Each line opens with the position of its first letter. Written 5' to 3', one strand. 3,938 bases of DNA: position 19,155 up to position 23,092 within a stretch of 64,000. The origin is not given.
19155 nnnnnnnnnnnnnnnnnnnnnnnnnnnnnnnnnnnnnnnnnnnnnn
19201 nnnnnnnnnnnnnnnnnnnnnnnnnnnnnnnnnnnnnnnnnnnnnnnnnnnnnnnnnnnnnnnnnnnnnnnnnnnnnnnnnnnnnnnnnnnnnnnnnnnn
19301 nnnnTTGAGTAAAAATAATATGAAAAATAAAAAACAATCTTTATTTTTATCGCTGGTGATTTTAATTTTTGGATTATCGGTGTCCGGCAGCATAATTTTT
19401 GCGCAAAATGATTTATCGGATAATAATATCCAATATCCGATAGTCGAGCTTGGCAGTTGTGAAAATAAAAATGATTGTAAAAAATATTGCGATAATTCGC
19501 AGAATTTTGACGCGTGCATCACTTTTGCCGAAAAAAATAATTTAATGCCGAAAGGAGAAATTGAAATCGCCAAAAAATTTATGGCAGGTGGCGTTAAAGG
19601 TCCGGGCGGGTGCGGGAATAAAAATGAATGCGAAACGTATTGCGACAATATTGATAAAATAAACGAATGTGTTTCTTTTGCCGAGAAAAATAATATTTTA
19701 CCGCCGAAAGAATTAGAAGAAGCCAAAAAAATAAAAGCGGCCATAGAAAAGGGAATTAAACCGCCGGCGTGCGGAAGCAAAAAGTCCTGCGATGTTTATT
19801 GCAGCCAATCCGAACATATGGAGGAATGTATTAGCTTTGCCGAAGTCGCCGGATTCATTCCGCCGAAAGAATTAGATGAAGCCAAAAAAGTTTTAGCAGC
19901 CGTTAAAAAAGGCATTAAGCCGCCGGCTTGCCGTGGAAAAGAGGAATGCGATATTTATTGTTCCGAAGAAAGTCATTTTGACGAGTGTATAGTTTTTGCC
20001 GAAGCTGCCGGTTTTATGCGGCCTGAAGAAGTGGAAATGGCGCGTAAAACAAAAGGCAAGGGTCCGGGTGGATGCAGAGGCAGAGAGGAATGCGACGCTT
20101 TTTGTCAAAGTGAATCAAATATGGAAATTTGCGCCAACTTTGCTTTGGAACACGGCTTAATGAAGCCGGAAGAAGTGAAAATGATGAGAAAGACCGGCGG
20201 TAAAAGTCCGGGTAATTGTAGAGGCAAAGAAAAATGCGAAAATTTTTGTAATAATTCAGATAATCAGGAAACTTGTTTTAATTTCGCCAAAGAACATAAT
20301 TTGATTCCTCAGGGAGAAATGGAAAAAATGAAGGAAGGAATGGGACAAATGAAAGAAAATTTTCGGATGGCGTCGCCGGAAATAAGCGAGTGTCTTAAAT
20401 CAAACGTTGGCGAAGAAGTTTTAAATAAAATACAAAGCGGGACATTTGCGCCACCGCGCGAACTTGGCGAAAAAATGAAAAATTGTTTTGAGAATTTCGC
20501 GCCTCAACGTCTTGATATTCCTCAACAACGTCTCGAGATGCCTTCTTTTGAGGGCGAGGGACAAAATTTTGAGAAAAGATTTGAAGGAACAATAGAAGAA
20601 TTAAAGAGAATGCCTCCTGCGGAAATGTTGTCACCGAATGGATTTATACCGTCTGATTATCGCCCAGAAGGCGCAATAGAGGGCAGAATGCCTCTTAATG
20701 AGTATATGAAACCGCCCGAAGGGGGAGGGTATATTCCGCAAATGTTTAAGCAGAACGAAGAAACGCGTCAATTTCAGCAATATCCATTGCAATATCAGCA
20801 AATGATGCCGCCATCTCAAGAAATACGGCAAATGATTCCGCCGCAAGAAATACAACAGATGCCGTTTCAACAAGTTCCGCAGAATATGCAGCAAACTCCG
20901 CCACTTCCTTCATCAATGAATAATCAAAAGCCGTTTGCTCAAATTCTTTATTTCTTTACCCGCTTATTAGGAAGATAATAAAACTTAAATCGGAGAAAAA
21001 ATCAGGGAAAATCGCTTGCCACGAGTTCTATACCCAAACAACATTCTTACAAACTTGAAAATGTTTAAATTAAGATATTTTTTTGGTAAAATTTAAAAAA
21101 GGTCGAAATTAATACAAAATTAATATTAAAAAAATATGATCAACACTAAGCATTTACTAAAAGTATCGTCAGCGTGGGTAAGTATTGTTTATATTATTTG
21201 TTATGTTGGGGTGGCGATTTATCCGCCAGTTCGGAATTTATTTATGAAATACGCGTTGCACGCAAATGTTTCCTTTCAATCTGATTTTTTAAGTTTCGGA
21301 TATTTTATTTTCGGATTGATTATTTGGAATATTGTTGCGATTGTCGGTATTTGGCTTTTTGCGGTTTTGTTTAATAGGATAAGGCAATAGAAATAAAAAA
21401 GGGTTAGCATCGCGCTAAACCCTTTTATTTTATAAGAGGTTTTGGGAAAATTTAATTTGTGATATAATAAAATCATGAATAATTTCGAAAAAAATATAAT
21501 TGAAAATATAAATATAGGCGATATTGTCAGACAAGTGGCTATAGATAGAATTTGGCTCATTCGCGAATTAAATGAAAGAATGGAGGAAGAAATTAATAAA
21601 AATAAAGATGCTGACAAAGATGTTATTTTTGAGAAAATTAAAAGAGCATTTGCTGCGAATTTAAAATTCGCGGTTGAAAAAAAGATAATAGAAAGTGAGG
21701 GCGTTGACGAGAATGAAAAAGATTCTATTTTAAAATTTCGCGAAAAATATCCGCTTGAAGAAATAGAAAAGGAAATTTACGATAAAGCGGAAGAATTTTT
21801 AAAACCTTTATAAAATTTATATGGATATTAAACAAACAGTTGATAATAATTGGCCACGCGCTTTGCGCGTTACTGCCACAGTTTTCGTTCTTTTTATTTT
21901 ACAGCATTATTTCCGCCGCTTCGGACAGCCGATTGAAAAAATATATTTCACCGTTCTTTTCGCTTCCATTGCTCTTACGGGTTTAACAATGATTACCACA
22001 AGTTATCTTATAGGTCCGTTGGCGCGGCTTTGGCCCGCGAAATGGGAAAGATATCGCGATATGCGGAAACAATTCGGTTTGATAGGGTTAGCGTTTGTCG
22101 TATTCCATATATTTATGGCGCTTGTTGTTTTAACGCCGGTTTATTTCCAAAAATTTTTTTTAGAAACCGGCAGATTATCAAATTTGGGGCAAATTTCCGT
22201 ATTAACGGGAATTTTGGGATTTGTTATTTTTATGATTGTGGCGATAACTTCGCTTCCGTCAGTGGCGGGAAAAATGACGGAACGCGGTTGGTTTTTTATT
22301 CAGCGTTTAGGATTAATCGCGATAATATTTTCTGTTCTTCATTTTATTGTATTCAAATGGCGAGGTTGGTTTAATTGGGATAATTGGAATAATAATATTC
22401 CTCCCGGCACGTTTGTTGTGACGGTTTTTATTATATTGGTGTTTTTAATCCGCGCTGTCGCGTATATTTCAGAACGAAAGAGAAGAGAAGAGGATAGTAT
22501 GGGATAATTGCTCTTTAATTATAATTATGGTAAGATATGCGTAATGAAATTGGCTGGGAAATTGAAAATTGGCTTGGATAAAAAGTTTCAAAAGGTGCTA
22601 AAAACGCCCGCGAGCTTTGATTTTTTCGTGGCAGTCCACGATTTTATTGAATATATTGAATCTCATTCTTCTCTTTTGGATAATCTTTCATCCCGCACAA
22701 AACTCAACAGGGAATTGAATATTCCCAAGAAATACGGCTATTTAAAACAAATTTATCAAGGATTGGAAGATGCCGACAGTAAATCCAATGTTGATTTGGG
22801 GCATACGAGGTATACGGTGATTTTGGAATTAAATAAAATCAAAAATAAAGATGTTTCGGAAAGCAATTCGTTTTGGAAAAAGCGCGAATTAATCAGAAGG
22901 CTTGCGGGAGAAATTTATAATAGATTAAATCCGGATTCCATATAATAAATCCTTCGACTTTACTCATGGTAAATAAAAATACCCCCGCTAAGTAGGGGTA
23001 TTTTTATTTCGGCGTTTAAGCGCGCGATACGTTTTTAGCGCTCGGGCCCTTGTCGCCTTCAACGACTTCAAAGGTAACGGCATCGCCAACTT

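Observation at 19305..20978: Secreted protein built of seven tandem 4-cysteine modules, apparently under ArsR-type operator control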

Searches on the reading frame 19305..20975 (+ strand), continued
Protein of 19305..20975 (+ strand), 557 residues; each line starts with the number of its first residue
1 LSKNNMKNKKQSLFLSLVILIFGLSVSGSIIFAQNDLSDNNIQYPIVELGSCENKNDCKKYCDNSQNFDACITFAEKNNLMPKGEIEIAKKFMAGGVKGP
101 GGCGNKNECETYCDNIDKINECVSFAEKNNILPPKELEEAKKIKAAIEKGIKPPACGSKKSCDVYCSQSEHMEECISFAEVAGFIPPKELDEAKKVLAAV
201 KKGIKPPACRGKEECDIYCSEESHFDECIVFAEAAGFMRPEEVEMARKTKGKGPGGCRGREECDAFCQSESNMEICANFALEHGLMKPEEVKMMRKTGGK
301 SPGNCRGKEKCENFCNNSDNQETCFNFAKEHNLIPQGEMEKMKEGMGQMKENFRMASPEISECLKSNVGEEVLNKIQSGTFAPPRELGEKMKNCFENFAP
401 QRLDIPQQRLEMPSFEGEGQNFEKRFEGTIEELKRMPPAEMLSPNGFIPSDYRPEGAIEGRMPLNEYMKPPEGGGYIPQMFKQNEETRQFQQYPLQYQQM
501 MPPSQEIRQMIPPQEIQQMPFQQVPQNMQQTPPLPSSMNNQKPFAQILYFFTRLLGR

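Call 91: fold_search(model_id=the predicted structure, library=viral)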
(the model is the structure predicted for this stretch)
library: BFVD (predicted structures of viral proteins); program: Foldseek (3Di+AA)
matches with E <= 10: 20; with E <= 0.001: 0
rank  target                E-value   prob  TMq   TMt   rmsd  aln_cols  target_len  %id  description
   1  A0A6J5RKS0            1.5e-01  0.12  0.09  0.05  36.9       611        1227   11  Uncharacterized protein [uncultured Caudovirales phage]
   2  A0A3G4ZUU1            4.9e-01  0.11  0.11  0.10  32.7       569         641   10  Uncharacterized protein [Edafosvirus sp.]
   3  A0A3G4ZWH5            5.5e-01  0.12  0.13  0.15  18.5       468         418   11  Uncharacterized protein [Faunusvirus sp.]
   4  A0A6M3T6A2            1.1e+00  0.08  0.10  0.11  20.3       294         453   10  (no name in the UniProt tables at hand)
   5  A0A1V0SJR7            1.9e+00  0.06  0.12  0.14  25.0       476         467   14  TPR repeat protein [Klosneuvirus KNV1]
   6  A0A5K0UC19            2.7e+00  0.14  0.11  0.17  11.6       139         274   14  Protein-tyrosine-phosphatase [Yasminevirus sp. GU-2018]
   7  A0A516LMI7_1          3.6e+00  0.02  0.09  0.05  30.3       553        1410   11  (no name in the UniProt tables at hand)
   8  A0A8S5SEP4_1          3.9e+00  0.01  0.08  0.05  32.2       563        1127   11  Chromosome segregation ATPase (Fragment) [virus sp. ctX0L1]
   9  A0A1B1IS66            4.1e+00  0.02  0.07  0.07  39.7       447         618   12  (no name in the UniProt tables at hand)
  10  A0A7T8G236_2          4.5e+00  0.02  0.09  0.05  35.1       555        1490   12  RNA-directed RNA polymerase L [Soybean thrips bunya-like virus 1]
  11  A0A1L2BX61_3          5.5e+00  0.01  0.07  0.05  51.9       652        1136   12  Tape measure protein [Nodularia phage vB_NpeS-2AV2]
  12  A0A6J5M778            6.6e+00  0.02  0.08  0.06  40.4       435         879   11  Uncharacterized protein [uncultured Caudovirales phage]
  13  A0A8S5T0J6            6.9e+00  0.04  0.10  0.20  16.9       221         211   12  Uncharacterized protein [Myoviridae sp. ctWb16]
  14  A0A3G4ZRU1            7.8e+00  0.02  0.06  0.06  37.2       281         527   13  Uncharacterized protein [Dasosvirus sp.]
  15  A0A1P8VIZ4            8.1e+00  0.01  0.07  0.05  40.0       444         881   12  Uncharacterized protein [Murid betaherpesvirus 3]
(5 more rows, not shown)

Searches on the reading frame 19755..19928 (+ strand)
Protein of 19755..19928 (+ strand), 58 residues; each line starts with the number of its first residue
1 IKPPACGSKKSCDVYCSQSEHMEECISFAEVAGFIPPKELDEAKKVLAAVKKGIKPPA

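Call 48: search_solved_structures(query=A2, max_evalue=10, show_alignments=3)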
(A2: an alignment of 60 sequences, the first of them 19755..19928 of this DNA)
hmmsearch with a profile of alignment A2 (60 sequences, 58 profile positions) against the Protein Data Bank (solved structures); distinct sequences matched with E-value up to 10: 2.
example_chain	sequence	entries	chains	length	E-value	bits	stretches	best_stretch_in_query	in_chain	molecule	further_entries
6wcu_A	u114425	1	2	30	2.3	11.5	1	35-55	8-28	Septin-5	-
9jm7_A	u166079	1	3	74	2.5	11.4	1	27-48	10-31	LRD-2A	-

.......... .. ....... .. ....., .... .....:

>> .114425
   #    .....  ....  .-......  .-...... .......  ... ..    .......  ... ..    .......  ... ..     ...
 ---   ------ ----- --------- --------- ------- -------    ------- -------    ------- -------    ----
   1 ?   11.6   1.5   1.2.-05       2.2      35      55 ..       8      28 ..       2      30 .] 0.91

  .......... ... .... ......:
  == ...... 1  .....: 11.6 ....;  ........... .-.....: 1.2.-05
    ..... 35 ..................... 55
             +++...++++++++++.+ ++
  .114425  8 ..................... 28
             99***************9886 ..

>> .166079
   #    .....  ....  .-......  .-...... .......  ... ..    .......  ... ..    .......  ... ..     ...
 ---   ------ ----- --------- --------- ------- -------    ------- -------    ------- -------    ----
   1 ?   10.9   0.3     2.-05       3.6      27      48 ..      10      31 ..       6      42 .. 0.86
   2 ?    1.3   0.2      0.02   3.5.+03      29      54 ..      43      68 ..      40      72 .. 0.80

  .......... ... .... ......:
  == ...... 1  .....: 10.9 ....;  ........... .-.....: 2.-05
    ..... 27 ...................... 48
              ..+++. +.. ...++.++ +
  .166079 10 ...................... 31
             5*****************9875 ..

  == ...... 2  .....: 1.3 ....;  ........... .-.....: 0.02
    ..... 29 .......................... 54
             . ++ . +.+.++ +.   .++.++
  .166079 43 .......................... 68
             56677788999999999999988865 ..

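Call 52: predict_structure(alignment_id=A2)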
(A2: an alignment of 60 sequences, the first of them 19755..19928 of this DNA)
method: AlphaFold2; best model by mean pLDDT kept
length: 58 residues; sequences in the alignment: 60
mean_pLDDT: 84.0   pTM: 0.61
mean pLDDT of the five models: 84.0, 83.9, 83.7, 83.3, 83.0
residues with pLDDT >= 90: 10; 70-90: 42; 50-70: 5; < 50: 1
segments of 3 or more residues with pLDDT < 50: none
pLDDT, mean of each block of 10 residues (from residue 1): 81 88 90 89 88 64
secondary structure, 60 per line:
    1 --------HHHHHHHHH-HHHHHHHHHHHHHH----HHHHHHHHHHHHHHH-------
elements in order: H9-17 H19-32 H37-51
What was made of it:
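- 19443..20354 (+): Six tandem modules of 48-53 aa, each C-x5-C-x3-C-x8-C-x2-FA and each predicted as three helices. Module boundaries: 19443-19595, 19596-19754, 19755-19913, 19914-20057, 20058-20201, 20202-20354. Call 52 (single module pLDDT 84, helices 9-17, 19-32, 37-51).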

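Call 55: fold_search(model_id=the predicted structure, library=pdb)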
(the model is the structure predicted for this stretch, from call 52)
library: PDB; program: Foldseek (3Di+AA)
matches with E <= 10: 54; with E <= 0.001: 0
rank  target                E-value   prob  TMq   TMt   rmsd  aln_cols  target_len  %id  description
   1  9a6f_B                2.9e+00  0.35  0.51  0.49   6.2        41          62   24  Integrative model of CODY-YPPF by crosslinking MS and deep learning (released 2024-09-18)
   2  1ffk_M                3.5e+00  0.09  0.39  0.19  11.5        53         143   11  CRYSTAL STRUCTURE OF THE LARGE RIBOSOMAL SUBUNIT FROM HALOARCULA MARISMORTUI AT 2.4 ANGSTROM RESOLUTION (released 2000-08-14)
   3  8esr_R                4.6e+00  0.08  0.41  0.24  17.6        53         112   13  Ytm1 associated nascent 60S ribosome (-fkbp39) State 2 (released 2022-11-30)
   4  4v9f_P                4.6e+00  0.08  0.40  0.19  11.4        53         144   11  The re-refined crystal structure of the Haloarcula marismortui large ribosomal subunit at 2.4 Angstrom resolution: mor (released 2014-07-09)
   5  6zu5_LR0              4.6e+00  0.08  0.38  0.15  10.8        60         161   20  Structure of the Paranosema locustae ribosome in complex with Lso2 (released 2020-11-04)
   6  6o35_A                5.0e+00  0.23  0.55  0.33   6.9        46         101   24  Crystal structure of a de novo designed octameric helical-bundle protein (released 2020-03-18)
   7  7ts4_C                5.0e+00  0.07  0.39  0.08  10.6        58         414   10  Structure of human neuronal nitric oxide synthase R354A/G357D mutant heme domain in complex with 4-methyl-6-(3-(4-meth (released 2022-07-13)
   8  5wcg                  5.3e+00  0.12  0.50  0.08  10.8        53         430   13  SET and MYND Domain Containing protein 2 (released 2017-08-02)
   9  6nz1_A                6.1e+00  0.25  0.55  0.36   4.0        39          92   28  Crystal structure of computationally designed protein XXA_GVDQ (released 2020-04-22)
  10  8fgh_C                6.5e+00  0.06  0.39  0.08  10.2        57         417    9  Structure of human neuronal nitric oxide synthase R354A/G357D mutant heme domain in complex with 6-(5-(2-(dimethylamin (released 2023-10-11)
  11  6ptg_B                6.5e+00  0.05  0.34  0.26   7.6        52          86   12  Structure of RNA polymerase binding protein and transcriptional regulator Dks from Chlamydia trachomatis L2 (LGV434) (released 2019-07-24)
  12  9clb_F                7.0e+00  0.18  0.50  0.27   2.0        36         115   22  Crystal structure of Bak bound to the inhibitory aBAK (released 2025-07-16)
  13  6o35_D                7.0e+00  0.16  0.51  0.31   6.8        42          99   26  Crystal structure of a de novo designed octameric helical-bundle protein (released 2020-03-18)
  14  6o35_B                7.0e+00  0.16  0.55  0.34   6.9        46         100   24  Crystal structure of a de novo designed octameric helical-bundle protein (released 2020-03-18)
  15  4j2c_C                7.0e+00  0.16  0.49  0.29   1.7        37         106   22  GARP-SNARE Interaction (released 2013-12-25)
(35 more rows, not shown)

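Call 63: search_protein_representatives(alignment_id=A2)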
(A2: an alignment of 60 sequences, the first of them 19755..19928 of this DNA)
Query: 60 sequences, 58 profile positions. Proteins with E-value up to 0.001 (for the whole library): 1853; up to 1e-10: 1566; up to 1e-30: 1008. The best 150 are listed.
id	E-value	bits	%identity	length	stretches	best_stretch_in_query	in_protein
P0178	2.2e-167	559.2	-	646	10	1-58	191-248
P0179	2.1e-162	543.3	-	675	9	2-58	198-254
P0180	7.0e-157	525.6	-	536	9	2-57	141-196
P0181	6.7e-152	509.7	-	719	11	1-57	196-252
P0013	3.7e-147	494.5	-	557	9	3-57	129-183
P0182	4.4e-147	494.2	-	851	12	2-57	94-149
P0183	3.8e-146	491.2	-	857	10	2-55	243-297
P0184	1.3e-144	486.3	-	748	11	2-55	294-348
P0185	1.6e-141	476.4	-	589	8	2-58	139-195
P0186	2.1e-141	476.1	-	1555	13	2-56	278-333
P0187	2.4e-141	475.9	-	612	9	3-54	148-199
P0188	8.0e-141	474.2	-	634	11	1-56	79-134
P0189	1.4e-140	473.4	-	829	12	2-53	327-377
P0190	3.6e-136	459.3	-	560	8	2-57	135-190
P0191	4.1e-136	459.1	-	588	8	1-56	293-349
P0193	5.3e-132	445.9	-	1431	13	2-48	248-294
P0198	6.6e-129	436.0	-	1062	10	1-53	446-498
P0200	3.8e-128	433.6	-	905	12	2-48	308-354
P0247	2.7e-115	392.4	-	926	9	2-46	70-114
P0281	1.1e-107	368.0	-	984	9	2-53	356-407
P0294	1.9e-105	360.9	-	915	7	2-53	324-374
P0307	9.4e-103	352.3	-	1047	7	2-57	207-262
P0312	1.8e-101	348.2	-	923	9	2-53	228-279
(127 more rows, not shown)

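Call 64: search_protein_families(library=pfam, proteins=[P0186, P0193, P0198, P0307, P0281, P0247, P0312, P0294, P0200], max_evalue=0.001)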
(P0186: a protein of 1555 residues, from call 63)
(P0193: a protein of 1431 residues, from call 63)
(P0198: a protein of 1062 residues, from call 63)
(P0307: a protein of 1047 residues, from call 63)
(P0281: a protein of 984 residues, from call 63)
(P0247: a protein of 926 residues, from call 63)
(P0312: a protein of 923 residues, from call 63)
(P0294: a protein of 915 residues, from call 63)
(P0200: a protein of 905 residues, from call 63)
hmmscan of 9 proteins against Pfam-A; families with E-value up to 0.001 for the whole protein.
P0186 (1555 aa): 0 families

P0193 (1431 aa): 0 families

P0198 (1062 aa): 1 family
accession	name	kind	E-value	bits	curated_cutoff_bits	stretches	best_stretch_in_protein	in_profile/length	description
PF13385.13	Laminin_G_3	-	9.5e-25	87.9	27.6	1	841-992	12-150/151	Concanavalin A-like lectin/glucanases superfamily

P0307 (1047 aa): 1 family
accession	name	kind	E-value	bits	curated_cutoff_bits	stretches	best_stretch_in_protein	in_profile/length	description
PF07648.20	Kazal_2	-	6.7e-05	23.3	22.8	0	659-682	4-31/48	Kazal-type serine protease inhibitor domain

P0281 (984 aa): 3 families
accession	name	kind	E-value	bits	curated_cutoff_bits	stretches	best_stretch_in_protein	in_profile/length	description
PF13385.13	Laminin_G_3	-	1.7e-27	96.9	27.6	1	741-903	1-150/151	Concanavalin A-like lectin/glucanases superfamily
PF02210.31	Laminin_G_2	-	9.6e-06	26.5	22.9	1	799-893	25-123/126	Laminin G domain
PF07953.20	Toxin_R_bind_N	-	2e-05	24.8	23.8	1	734-897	26-190/191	Clostridium neurotoxin, N-terminal receptor binding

P0247 (926 aa): 0 families

P0312 (923 aa): 1 family
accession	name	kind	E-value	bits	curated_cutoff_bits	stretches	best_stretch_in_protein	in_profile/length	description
PF13385.13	Laminin_G_3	-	6.3e-26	91.8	27.6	1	672-825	10-151/151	Concanavalin A-like lectin/glucanases superfamily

P0294 (915 aa): 0 families

P0200 (905 aa): 1 family
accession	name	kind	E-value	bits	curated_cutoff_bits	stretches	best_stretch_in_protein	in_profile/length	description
PF00050.26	Kazal_1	-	4.5e-07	30.2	21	1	634-654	8-28/49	Kazal-type serine protease inhibitor domain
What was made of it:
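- Relatives carry a Laminin_G_3 / ConA-like lectin domain after the array (E about 1e-25; call 64). Lectin-domain fusions suggest a scaffold role (call 64).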

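Call 69: search_protein_families(library=pfam, proteins=[P0198, P0312], max_evalue=0.1)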
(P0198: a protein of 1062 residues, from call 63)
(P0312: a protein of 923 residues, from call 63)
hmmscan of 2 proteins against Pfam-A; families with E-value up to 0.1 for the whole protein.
P0198 (1062 aa): 2 families
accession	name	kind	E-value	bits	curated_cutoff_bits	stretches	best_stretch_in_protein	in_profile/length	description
PF13385.13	Laminin_G_3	-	9.5e-25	87.9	27.6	1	841-992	12-150/151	Concanavalin A-like lectin/glucanases superfamily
PF02973.23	Sialidase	-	0.038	13.9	26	1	930-994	116-183/189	Sialidase, N-terminal domain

P0312 (923 aa): 1 family
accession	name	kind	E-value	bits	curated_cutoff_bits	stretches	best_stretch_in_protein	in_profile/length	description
PF13385.13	Laminin_G_3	-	6.3e-26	91.8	27.6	1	672-825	10-151/151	Concanavalin A-like lectin/glucanases superfamily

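Call 72: find_encoding_contigs(protein=P0281, flank=5000, max_places=2)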
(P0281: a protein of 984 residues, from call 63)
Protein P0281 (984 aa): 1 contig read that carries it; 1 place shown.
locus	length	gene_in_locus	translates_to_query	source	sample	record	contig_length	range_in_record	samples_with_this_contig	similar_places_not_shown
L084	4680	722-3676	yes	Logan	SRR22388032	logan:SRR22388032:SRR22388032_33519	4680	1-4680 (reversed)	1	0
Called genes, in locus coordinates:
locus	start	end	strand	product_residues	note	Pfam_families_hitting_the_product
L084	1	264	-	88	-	?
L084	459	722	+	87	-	-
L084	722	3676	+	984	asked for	PF07953:Toxin_R_bind_N (weak), PF13385:Laminin_G_3, PF02210:Laminin_G_2 (weak)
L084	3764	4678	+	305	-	?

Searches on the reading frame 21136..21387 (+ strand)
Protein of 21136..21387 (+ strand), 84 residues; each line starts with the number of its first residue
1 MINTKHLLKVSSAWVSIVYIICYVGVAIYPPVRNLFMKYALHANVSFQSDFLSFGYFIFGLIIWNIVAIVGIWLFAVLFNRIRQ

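Call 5: search_protein_families(library=pfam, proteins=[window:21136-21387:+], max_evalue=1)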
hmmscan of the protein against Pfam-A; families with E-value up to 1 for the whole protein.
window:21136-21387:+ (84 aa): 1 family
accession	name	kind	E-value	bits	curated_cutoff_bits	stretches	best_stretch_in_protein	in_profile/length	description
PF18926.5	DUF5676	-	9.5e-09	36.5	27.6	1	10-81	8-81/82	2TM family of unknown function (DUF5676)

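Call 6: search_protein_families(library=ncbifam, proteins=[window:21136-21387:+], max_evalue=1)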
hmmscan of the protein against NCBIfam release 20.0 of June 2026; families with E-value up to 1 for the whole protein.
window:21136-21387:+ (84 aa): 0 families

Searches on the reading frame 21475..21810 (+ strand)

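Call 5: search_protein_families(library=pfam, proteins=[window:21475-21810:+], max_evalue=1)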
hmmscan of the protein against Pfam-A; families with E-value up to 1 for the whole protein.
window:21475-21810:+ (112 aa): 2 families
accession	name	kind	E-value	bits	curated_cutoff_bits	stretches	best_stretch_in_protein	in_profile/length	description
PF05002.20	SGS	-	0.47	11.1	23.9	1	31-76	9-54/82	SGS domain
PF20607.3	DUF6800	-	0.69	10.6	25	1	36-57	19-40/43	Family of unknown function (DUF6800)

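Call 6: search_protein_families(library=ncbifam, proteins=[window:21475-21810:+], max_evalue=1)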
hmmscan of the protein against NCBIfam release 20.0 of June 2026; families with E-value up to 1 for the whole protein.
window:21475-21810:+ (112 aa): 0 families

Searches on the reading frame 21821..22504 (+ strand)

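Call 5: search_protein_families(library=pfam, proteins=[window:21821-22504:+], max_evalue=1)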
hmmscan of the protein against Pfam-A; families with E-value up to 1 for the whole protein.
window:21821-22504:+ (228 aa): 3 families
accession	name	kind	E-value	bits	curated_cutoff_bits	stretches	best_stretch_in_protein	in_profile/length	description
PF01794.25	Ferric_reduct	-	6.5e-09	36.3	28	2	53-169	4-118/121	Ferric reductase like transmembrane component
PF02466.24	Tim17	-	0.014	16.1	32.7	1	146-191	39-81/111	Tim17/Tim22/Tim23/Pmp24 family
PF16981.10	Chi-conotoxin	-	0.31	11.8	27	0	200-220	4-24/60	chi-Conotoxin or t superfamily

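Call 6: search_protein_families(library=ncbifam, proteins=[window:21821-22504:+], max_evalue=1)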
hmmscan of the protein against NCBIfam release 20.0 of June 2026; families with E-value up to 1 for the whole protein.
window:21821-22504:+ (228 aa): 5 families
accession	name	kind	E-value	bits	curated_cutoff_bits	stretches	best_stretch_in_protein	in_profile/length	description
NF003831.1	PRK05419.1-2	equivalog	7.9e-09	35.3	130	1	45-176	42-165/212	protein-methionine-sulfoxide reductase heme-binding subunit MsrQ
NF040998.1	MamZ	equivalog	0.0018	16.8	650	2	85-177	506-593/633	magnetosome biogenesis transporter MamZ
NF033740.0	MarP_fam_protase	equivalog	0.13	11.2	250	1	123-176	20-73/390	MarP family serine protease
TIGR01195.1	oadG_fam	subfamily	0.85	10.2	36.05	1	201-223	17-39/84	sodium pump decarboxylases, gamma subunit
NF042915.1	MAB_1171c_fam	subfamily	0.93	8.5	100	0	9-207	21-221/362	MAB_1171c family putative transporter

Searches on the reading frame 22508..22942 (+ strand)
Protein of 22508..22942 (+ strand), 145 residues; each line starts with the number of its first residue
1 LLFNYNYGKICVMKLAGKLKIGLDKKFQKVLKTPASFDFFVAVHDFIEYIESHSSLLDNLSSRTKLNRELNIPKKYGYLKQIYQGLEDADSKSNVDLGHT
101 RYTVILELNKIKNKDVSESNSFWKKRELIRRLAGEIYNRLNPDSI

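Call 5: search_protein_families(library=pfam, proteins=[window:22508-22942:+], max_evalue=1)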
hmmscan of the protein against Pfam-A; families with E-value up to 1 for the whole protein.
window:22508-22942:+ (145 aa): 0 families

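Call 6: search_protein_families(library=ncbifam, proteins=[window:22508-22942:+], max_evalue=1)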
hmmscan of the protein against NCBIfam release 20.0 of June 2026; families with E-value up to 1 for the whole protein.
window:22508-22942:+ (145 aa): 1 family
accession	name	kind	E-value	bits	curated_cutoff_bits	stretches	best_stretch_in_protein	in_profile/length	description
NF045982.1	Mbov0283_fam_LP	subfamily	0.045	14.3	65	1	48-130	20-105/117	Mbov_0283/Mbov_0339 family surface lipoprotein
